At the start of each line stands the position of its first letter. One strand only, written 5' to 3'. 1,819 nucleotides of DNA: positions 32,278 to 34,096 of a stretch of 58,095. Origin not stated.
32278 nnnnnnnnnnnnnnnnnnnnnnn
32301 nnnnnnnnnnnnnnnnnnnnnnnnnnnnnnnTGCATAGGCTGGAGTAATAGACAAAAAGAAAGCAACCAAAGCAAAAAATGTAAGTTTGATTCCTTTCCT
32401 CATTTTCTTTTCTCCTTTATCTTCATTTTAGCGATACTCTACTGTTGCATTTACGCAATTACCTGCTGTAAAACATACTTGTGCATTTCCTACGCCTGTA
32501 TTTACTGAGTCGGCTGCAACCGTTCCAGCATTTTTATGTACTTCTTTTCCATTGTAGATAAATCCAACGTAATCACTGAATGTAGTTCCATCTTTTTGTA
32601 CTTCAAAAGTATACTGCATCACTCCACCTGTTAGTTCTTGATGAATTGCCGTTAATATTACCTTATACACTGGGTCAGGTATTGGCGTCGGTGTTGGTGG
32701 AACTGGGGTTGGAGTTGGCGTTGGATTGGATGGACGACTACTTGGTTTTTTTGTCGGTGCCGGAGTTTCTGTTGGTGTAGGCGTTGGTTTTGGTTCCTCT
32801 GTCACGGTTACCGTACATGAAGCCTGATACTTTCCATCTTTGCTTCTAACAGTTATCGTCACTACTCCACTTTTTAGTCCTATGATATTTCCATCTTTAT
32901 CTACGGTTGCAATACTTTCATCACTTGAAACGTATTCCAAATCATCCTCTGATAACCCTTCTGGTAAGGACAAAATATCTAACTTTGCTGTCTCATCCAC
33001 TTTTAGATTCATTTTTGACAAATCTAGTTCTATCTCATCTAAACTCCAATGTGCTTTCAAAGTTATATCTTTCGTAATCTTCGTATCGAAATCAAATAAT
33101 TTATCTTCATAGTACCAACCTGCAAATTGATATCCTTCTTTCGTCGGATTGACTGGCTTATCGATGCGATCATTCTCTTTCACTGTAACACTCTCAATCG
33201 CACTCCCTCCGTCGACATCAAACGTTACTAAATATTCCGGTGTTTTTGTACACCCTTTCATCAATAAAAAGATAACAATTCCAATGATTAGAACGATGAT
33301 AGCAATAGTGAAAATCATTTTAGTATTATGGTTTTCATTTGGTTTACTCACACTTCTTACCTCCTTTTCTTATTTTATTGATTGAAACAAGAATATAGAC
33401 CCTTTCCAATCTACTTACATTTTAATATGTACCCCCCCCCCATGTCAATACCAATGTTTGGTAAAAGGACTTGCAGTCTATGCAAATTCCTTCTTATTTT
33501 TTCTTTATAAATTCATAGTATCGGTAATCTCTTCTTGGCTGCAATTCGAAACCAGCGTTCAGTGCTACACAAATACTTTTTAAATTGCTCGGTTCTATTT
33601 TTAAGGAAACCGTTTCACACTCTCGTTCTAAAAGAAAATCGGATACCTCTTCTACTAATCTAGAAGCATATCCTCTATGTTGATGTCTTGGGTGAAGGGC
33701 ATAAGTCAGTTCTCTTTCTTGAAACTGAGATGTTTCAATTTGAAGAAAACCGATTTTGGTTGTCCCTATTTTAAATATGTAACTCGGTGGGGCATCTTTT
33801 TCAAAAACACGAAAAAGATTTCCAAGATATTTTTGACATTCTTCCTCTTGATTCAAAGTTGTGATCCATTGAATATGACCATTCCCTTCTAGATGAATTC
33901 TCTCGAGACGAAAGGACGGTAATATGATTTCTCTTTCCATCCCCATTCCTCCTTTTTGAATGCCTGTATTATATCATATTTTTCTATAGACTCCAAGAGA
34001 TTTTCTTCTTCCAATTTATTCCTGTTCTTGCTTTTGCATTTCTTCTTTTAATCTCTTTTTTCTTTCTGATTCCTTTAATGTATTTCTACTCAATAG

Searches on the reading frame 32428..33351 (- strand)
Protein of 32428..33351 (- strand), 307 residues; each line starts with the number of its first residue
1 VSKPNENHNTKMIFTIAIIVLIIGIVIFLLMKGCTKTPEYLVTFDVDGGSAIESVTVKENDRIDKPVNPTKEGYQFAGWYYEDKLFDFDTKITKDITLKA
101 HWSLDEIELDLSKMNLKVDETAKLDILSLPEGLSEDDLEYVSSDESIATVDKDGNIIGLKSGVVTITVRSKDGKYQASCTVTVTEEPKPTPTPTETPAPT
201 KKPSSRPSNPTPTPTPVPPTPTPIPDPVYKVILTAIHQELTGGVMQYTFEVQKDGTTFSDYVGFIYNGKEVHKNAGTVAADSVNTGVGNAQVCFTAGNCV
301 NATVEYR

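Call 5: search_protein_families(library=pfam, proteins=[window:32428-33351:-])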
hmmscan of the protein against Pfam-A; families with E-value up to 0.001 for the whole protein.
window:32428-33351:- (307 aa): 3 families
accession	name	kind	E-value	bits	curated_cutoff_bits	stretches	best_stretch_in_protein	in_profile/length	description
PF09479.16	Flg_new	-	5.1e-17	62.2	27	1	40-101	1-65/65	Listeria-Bacteroides repeat domain (List_Bact_rpt)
PF02368.24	Big_2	-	3e-12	46.8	22.8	1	107-181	5-79/79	Bacterial Ig-like domain (group 2)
PF21461.3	HL_N-beta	-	0.00032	20.9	27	1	135-178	11-52/57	Hyaluronate lyase, N-terminal beta-sheet domain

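Call 6: find_encoding_contigs(protein=window:32428-33351:-, flank=3000, max_places=10)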
Protein window:32428-33351:- (307 aa): 2 contigs read that carry it; 2 places shown.
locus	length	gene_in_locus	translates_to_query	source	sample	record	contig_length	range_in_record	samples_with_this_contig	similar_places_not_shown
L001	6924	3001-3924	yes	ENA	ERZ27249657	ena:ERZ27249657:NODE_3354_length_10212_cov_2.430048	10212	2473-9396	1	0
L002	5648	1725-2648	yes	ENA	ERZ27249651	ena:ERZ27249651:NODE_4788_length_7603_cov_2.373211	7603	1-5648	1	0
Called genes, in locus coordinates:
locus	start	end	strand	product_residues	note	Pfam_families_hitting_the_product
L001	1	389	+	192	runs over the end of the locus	PF09335:VTT_dom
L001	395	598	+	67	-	-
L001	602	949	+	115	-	PF02646:RmuC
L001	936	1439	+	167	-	PF02646:RmuC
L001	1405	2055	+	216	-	PF09997:DUF2238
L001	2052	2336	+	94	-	-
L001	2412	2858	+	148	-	PF13302:Acetyltransf_3, PF00583:Acetyltransf_1, PF08445:FR47 (faint)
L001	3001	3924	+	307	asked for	PF09479:Flg_new, PF02368:Big_2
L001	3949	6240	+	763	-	-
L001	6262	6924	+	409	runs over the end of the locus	-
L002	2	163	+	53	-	?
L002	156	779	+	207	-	PF09997:DUF2238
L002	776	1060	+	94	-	-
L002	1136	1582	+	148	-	PF13302:Acetyltransf_3, PF00583:Acetyltransf_1, PF08445:FR47 (faint)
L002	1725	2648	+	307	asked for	PF09479:Flg_new, PF02368:Big_2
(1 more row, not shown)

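Call 10: find_related_loci(query=window:32428-33351:-, collection=genome_contigs, flank=4000)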
Query window:32428-33351:- (307 aa) in genome_contigs; peptide patterns used: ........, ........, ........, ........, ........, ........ (x = any residue, [..] = any of these).
40 stretches matched a pattern; 1 encode a relative of the query (tblastn E <= 1e-3); 1 distinct loci.
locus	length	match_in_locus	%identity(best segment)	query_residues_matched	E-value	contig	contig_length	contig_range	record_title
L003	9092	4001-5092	43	32-307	3e-53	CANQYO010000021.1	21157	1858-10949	MAG: uncultured Bacilli bacterium isolate Lapin-015__bin5 genome assembly, contig: Lapin-015__NODE_2261_length_21157_cov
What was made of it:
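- Tried and rejected: The only informative label is 'uncultured Bacilli bacterium' on the L003 MAG (call 10).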

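Call 11: find_related_loci(query=window:32428-33351:-, collection=metagenome_contigs, flank=4000)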
Query window:32428-33351:- (307 aa) in metagenome_contigs; peptide patterns used: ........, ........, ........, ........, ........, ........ (x = any residue, [..] = any of these).
53 stretches matched a pattern; 1 encode a relative of the query (tblastn E <= 1e-3); 1 distinct loci.
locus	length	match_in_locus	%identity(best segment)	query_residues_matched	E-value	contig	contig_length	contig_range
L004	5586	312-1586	46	13-111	2e-13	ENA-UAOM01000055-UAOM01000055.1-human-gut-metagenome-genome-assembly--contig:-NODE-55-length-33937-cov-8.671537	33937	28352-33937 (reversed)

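Call 17: find_homologous_proteins(query=window:32428-33351:-)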
Query window:32428-33351:- (307 aa): 106 proteins with E <= 0.001 among 8000 candidates.
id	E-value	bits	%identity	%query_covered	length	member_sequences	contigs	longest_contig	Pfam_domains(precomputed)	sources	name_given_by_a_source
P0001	3.7e-202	688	100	100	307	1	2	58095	PF09479.17,PF02368.25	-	-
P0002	1.4e-95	338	41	96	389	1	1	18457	PF09479.17,PF26182.1,PF21461.4,PF22359.3,PF02368.25,PF26918.1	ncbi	-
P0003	7.1e-90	319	41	89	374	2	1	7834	PF09479.17,PF26182.1,PF21461.4,PF02368.25,PF26918.1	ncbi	-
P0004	1.7e-89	318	52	54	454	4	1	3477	PF09479.17,PF02368.25,PF26918.1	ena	-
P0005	1.0e-86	309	57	48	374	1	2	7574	PF09479.17,PF26182.1,PF21461.4,PF02368.25,PF26918.1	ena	-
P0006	1.6e-86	308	61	51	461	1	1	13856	PF09479.17,PF26182.1,PF21461.4,PF22359.3,PF02368.25,PF26918.1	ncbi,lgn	-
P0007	1.8e-83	298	64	48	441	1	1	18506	PF09479.17,PF26182.1,PF22359.3,PF02368.25,PF26918.1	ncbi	-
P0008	1.1e-81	292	58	55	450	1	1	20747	PF09479.17,PF26182.1,PF21461.4,PF22359.3,PF02368.25,PF26918.1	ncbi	-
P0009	1.1e-81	292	57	48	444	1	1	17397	PF09479.17,PF26182.1,PF22359.3,PF02368.25,PF06832.19,PF26918.1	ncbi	-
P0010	3.9e-81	291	54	50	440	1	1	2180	PF21764.4,PF09479.17,PF26182.1,PF22359.3,PF02368.25,PF26918.1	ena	-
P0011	1.2e-80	289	53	55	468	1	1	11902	PF09479.17,PF26182.1,PF22359.3,PF02368.25,PF26918.1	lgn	-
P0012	1.3e-80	289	50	60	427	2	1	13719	PF21764.4,PF09479.17,PF26182.1,PF21461.4,PF02368.25,PF26918.1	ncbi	-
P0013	1.2e-79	286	56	52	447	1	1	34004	PF09479.17,PF26182.1,PF02368.25,PF26918.1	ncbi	-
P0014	3.7e-78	281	44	29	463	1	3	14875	PF09479.17,PF26835.1,PF18998.7,PF14292.13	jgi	-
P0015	1.5e-77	279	55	51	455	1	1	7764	PF21764.4,PF09479.17,PF26182.1,PF22359.3,PF02368.25,PF26918.1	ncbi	-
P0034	4.3e-58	215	51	61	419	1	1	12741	PF09479.17,PF02368.25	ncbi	-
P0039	4.3e-55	205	37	96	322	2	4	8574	PF09479.17,PF21461.4,PF02368.25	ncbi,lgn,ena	-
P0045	3.4e-53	199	46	55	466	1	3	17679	PF09479.17,PF26182.1,PF02368.25,PF26918.1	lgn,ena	-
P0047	2.0e-48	183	49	58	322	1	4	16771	PF09479.17,PF21461.4,PF02368.25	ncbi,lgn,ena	-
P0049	2.2e-46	176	45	50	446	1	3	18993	PF09479.17,PF26182.1,PF21461.4,PF22359.3,PF02368.25,PF26918.1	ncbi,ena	-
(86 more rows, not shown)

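Call 19: find_encoding_contigs(protein=P0002, flank=5000, max_places=4)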
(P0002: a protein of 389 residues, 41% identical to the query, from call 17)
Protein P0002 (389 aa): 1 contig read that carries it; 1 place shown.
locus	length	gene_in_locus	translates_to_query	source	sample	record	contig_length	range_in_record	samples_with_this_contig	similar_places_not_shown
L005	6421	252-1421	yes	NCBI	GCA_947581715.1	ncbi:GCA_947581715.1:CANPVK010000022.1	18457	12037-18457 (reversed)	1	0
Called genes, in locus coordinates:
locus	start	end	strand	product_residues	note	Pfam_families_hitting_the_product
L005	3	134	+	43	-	?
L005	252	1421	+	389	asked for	PF26182:Ig_NUP210_5th (faint), PF09479:Flg_new, PF21461:HL_N-beta (faint), PF02368:Big_2, PF22359:Big-like (faint), PF02368:Big_2, PF26918:Ig_Eae (weak)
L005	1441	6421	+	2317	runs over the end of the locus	-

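Call 20: find_encoding_contigs(protein=P0039, flank=5000, max_places=6)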
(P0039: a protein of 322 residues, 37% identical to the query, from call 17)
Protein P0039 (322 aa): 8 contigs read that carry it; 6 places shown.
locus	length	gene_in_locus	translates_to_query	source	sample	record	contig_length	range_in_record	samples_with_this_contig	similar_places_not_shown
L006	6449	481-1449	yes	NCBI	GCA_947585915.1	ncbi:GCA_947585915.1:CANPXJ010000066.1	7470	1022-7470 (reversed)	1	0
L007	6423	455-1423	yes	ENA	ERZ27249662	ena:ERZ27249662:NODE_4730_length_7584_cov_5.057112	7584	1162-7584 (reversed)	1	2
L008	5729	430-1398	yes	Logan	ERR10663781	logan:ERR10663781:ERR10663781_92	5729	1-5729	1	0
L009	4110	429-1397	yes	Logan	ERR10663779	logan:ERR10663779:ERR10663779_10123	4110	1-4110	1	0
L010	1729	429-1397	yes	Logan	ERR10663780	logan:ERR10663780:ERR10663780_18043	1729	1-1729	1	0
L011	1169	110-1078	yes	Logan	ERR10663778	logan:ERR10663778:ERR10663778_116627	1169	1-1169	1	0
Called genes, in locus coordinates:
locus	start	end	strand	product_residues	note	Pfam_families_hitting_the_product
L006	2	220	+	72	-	?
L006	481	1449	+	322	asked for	PF09479:Flg_new, PF02368:Big_2, PF21461:HL_N-beta (weak)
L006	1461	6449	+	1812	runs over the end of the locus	PF09479:Flg_new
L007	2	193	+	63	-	?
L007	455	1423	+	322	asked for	PF09479:Flg_new, PF02368:Big_2, PF21461:HL_N-beta (weak)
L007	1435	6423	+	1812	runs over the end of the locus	PF09479:Flg_new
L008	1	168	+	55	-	?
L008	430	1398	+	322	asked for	PF09479:Flg_new, PF02368:Big_2, PF21461:HL_N-beta (weak)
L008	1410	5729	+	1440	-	?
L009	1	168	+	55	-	?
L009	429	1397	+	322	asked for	PF09479:Flg_new, PF02368:Big_2, PF21461:HL_N-beta (weak)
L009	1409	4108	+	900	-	?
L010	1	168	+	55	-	?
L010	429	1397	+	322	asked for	PF09479:Flg_new, PF02368:Big_2, PF21461:HL_N-beta (weak)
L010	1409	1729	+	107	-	?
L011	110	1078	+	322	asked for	PF09479:Flg_new, PF02368:Big_2, PF21461:HL_N-beta (weak)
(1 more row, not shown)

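Call 21: find_encoding_contigs(protein=P0047, flank=5000, max_places=6)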
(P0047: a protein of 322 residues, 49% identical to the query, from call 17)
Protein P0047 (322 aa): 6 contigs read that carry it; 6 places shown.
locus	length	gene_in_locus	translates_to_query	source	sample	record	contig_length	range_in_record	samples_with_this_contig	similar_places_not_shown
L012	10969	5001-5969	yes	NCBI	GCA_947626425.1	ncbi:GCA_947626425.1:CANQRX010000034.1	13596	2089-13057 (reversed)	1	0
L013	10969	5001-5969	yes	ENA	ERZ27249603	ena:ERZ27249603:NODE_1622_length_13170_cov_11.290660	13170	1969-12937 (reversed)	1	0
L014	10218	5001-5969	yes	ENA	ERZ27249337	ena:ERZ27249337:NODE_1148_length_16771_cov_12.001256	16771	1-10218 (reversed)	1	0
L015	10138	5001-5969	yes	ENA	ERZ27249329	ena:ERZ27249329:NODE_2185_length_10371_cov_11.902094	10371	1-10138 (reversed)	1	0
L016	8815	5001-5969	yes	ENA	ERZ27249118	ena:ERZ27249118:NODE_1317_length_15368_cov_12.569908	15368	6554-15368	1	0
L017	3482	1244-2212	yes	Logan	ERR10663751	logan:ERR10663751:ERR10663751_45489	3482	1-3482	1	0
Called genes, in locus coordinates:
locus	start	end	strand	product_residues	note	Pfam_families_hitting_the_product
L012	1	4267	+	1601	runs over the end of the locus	?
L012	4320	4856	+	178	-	-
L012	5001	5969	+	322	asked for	PF09479:Flg_new, PF02368:Big_2, PF21461:HL_N-beta (weak)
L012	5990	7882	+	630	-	-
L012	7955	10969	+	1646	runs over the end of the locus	PF09479:Flg_new, PF18998:Flg_new_2 (faint), PF09479:Flg_new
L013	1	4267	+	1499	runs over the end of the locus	?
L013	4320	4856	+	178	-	-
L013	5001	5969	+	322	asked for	PF09479:Flg_new, PF02368:Big_2, PF21461:HL_N-beta (weak)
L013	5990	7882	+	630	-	-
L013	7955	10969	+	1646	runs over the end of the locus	PF09479:Flg_new, PF18998:Flg_new_2 (faint), PF09479:Flg_new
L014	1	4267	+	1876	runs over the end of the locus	-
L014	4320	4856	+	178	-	-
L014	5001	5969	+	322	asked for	PF09479:Flg_new, PF02368:Big_2, PF21461:HL_N-beta (weak)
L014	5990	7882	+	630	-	-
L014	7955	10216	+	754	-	?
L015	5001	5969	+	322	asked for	PF09479:Flg_new, PF02368:Big_2, PF21461:HL_N-beta (weak)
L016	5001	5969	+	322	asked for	PF09479:Flg_new, PF02368:Big_2, PF21461:HL_N-beta (weak)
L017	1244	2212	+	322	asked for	PF09479:Flg_new, PF02368:Big_2, PF21461:HL_N-beta (weak)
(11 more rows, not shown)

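Call 25: find_encoding_contigs(protein=P0045, flank=3000, max_places=6)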
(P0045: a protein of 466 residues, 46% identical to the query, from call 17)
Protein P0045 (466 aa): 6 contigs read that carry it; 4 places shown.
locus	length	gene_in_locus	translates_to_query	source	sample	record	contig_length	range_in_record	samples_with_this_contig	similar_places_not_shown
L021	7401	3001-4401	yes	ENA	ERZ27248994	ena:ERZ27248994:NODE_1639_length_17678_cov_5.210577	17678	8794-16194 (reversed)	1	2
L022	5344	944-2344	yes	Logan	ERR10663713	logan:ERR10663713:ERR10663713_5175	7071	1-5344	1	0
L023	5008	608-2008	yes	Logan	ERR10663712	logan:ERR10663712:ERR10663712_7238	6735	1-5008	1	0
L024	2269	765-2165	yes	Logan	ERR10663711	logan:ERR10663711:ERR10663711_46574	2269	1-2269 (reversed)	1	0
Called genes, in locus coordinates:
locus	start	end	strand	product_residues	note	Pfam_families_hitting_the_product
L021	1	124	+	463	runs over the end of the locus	PF01406:tRNA-synt_1e, PF09334:tRNA-synt_1g (weak)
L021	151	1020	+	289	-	PF01509:TruB_N, PF16198:TruB_C_2 (weak)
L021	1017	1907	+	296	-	PF00483:NTP_transferase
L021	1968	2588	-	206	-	PF01726:LexA_DNA_bind, PF00717:Peptidase_S24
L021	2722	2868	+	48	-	-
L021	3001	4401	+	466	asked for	PF09479:Flg_new, PF02368:Big_2, PF26182:Ig_NUP210_5th (faint), PF26918:Ig_Eae (faint), PF02368:Big_2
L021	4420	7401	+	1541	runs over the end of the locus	-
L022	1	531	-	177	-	?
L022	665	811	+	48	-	-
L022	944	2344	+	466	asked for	PF09479:Flg_new, PF02368:Big_2, PF26182:Ig_NUP210_5th (faint), PF26918:Ig_Eae (faint), PF02368:Big_2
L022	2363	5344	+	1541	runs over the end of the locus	-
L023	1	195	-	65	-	?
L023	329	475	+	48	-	-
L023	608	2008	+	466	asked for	PF09479:Flg_new, PF02368:Big_2, PF26182:Ig_NUP210_5th (faint), PF26918:Ig_Eae (faint), PF02368:Big_2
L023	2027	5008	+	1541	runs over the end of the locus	-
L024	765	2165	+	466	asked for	PF09479:Flg_new, PF02368:Big_2, PF26182:Ig_NUP210_5th (faint), PF26918:Ig_Eae (faint), PF02368:Big_2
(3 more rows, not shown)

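Call 26: find_encoding_contigs(protein=P0049, flank=3000, max_places=6)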
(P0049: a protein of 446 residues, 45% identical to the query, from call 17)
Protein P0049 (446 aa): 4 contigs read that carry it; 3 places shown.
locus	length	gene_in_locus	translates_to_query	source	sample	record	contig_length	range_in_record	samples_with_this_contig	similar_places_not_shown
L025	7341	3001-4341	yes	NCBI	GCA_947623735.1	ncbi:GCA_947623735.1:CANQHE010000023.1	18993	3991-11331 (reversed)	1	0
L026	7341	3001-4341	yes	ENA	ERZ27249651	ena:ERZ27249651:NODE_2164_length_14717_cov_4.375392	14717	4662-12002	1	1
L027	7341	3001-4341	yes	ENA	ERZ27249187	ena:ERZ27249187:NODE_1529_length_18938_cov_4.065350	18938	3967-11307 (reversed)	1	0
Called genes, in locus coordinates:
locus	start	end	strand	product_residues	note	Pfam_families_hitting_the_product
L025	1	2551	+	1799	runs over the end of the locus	PF09479:Flg_new, PF18998:Flg_new_2, PF09479:Flg_new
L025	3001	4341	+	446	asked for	PF09479:Flg_new, PF02368:Big_2, PF21461:HL_N-beta (faint), PF22359:Big-like (faint), PF02368:Big_2, PF26182:Ig_NUP210_5th (weak), PF26918:Ig_Eae (weak), PF02368:Big_2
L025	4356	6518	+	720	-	PF16797:Fungal_KA1 (faint)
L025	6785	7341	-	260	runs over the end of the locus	PF02463:SMC_N (faint), PF00005:ABC_tran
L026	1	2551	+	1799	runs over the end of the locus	PF09479:Flg_new, PF18998:Flg_new_2, PF09479:Flg_new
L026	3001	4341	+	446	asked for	PF09479:Flg_new, PF02368:Big_2, PF21461:HL_N-beta (faint), PF22359:Big-like (faint), PF02368:Big_2, PF26182:Ig_NUP210_5th (weak), PF26918:Ig_Eae (weak), PF02368:Big_2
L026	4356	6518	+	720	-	PF16797:Fungal_KA1 (faint)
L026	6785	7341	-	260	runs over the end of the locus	PF02463:SMC_N (faint), PF00005:ABC_tran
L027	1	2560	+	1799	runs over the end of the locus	PF09479:Flg_new, PF18998:Flg_new_2, PF09479:Flg_new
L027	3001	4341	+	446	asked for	PF09479:Flg_new, PF02368:Big_2, PF21461:HL_N-beta (faint), PF22359:Big-like (faint), PF02368:Big_2, PF26182:Ig_NUP210_5th (weak), PF26918:Ig_Eae (weak), PF02368:Big_2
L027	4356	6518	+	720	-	PF16797:Fungal_KA1 (faint)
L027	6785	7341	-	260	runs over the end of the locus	PF02463:SMC_N (faint), PF00005:ABC_tran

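Call 33: find_encoding_contigs(protein=P0003, flank=3000, max_places=6)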
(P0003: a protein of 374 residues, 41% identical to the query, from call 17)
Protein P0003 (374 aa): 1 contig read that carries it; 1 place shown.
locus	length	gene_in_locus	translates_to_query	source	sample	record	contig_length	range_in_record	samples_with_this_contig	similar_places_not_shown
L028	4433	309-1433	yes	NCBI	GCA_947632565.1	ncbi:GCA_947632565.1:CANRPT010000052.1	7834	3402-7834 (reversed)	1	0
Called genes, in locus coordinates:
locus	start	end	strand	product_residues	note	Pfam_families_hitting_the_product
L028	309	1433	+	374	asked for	PF26182:Ig_NUP210_5th (faint), PF09479:Flg_new, PF21461:HL_N-beta (faint), PF02368:Big_2, PF26918:Ig_Eae (weak)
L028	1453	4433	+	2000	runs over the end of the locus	-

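Call 34: find_encoding_contigs(protein=P0005, flank=3000, max_places=6)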
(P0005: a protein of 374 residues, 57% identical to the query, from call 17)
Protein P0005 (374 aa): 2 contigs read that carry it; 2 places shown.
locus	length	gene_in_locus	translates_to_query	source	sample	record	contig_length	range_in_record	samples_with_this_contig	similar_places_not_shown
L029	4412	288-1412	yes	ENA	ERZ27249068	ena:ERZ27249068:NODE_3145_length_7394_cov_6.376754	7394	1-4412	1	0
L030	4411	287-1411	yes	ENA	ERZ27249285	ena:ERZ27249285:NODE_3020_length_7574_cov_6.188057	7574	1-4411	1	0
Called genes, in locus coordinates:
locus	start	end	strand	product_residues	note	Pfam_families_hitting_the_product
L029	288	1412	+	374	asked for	PF26182:Ig_NUP210_5th (faint), PF09479:Flg_new, PF21461:HL_N-beta (faint), PF02368:Big_2, PF26918:Ig_Eae (weak)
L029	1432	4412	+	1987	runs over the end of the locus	?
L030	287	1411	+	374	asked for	PF26182:Ig_NUP210_5th (faint), PF09479:Flg_new, PF21461:HL_N-beta (faint), PF02368:Big_2, PF26918:Ig_Eae (weak)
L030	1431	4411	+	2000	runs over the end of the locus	-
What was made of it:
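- Coverage is low (2.4-6x) in the contigs compared (calls 6, 20, 34).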

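Call 35: find_encoding_contigs(protein=P0034, flank=3000, max_places=6)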
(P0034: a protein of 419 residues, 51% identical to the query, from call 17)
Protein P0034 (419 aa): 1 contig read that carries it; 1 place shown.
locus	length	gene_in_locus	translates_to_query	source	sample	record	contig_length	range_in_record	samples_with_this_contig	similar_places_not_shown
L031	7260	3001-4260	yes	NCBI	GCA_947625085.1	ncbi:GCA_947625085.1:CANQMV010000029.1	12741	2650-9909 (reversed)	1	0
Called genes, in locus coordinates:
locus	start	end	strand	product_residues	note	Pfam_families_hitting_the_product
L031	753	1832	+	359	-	PF13784:Fic_N, PF02661:Fic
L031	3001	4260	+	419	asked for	PF09479:Flg_new, PF02368:Big_2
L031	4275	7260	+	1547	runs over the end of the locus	-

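Call 74: search_protein_families(library=pfam, proteins=[L003:3302-3601:-, L012:4320-4856:+, L021:2722-2868:+], max_evalue=0.01)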
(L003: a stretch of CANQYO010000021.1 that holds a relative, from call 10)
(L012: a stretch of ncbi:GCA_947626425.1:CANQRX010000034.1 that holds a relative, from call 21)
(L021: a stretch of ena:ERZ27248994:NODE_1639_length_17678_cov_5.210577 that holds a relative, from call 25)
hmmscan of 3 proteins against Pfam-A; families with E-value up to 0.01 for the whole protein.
L003:3302-3601:- (99 aa): 3 families
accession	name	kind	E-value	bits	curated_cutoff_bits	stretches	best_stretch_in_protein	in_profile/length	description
PF01381.28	HTH_3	-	2.6e-06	27.8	23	1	23-61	7-45/55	Helix-turn-helix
PF13560.12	HTH_31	-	0.0056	17.4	27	1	15-61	4-51/64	Helix-turn-helix domain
PF12844.13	HTH_19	-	0.0079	16.5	30.2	1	16-72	3-55/64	Helix-turn-helix domain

L012:4320-4856:+ (178 aa): 0 families

L021:2722-2868:+ (48 aa): 0 families

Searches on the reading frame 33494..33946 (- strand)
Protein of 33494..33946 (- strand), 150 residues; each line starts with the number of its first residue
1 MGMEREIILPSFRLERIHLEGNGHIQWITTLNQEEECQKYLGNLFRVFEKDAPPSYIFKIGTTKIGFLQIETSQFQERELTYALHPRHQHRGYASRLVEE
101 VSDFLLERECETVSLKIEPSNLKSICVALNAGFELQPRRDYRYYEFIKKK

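Call 5: search_protein_families(library=pfam, proteins=[window:33494-33946:-])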
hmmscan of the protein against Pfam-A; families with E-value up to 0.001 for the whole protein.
window:33494-33946:- (150 aa): 4 families
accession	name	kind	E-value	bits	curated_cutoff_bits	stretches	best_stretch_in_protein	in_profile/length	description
PF00583.31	Acetyltransf_1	-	4.4e-11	43.5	20.7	1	33-128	15-111/116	Acetyltransferase (GNAT) family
PF13302.13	Acetyltransf_3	-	1.8e-10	42.1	25.4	1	27-134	27-138/138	Acetyltransferase (GNAT) domain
PF08445.16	FR47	-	1.5e-05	25.3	22.1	1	84-136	29-80/86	FR47-like protein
PF13508.13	Acetyltransf_7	-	0.00013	22.7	27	1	61-115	11-67/84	Acetyltransferase (GNAT) domain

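Call 7: find_encoding_contigs(protein=window:33494-33946:-, flank=3000, max_places=10)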
Protein window:33494-33946:- (150 aa): no gene with exactly this product is on record in the collection.

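Call 24: find_encoding_contigs(protein=window:33494-33940:-, flank=1500, max_places=10)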
Protein window:33494-33940:- (148 aa): 3 contigs read that carry it; 3 places shown.
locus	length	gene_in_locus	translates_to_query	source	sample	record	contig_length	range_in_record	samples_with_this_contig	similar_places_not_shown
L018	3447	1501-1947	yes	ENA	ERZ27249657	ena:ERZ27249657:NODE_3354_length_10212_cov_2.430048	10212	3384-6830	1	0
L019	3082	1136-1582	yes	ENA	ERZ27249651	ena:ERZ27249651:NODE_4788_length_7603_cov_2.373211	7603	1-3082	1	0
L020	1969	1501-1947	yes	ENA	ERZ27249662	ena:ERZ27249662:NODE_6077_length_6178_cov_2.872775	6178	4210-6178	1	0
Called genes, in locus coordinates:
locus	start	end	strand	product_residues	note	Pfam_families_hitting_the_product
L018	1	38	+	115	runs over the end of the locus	PF02646:RmuC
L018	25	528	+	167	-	PF02646:RmuC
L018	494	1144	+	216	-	PF09997:DUF2238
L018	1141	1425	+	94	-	-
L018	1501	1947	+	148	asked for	PF13302:Acetyltransf_3, PF00583:Acetyltransf_1, PF08445:FR47 (faint)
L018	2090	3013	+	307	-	PF09479:Flg_new, PF02368:Big_2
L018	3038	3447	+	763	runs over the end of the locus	-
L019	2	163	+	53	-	?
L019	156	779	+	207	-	PF09997:DUF2238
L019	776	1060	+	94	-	-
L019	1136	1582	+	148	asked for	PF13302:Acetyltransf_3, PF00583:Acetyltransf_1, PF08445:FR47 (faint)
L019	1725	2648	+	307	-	PF09479:Flg_new, PF02368:Big_2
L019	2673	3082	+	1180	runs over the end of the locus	-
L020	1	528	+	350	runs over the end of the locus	PF02646:RmuC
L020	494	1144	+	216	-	PF09997:DUF2238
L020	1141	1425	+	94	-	-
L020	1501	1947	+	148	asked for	PF13302:Acetyltransf_3, PF00583:Acetyltransf_1, PF08445:FR47 (faint)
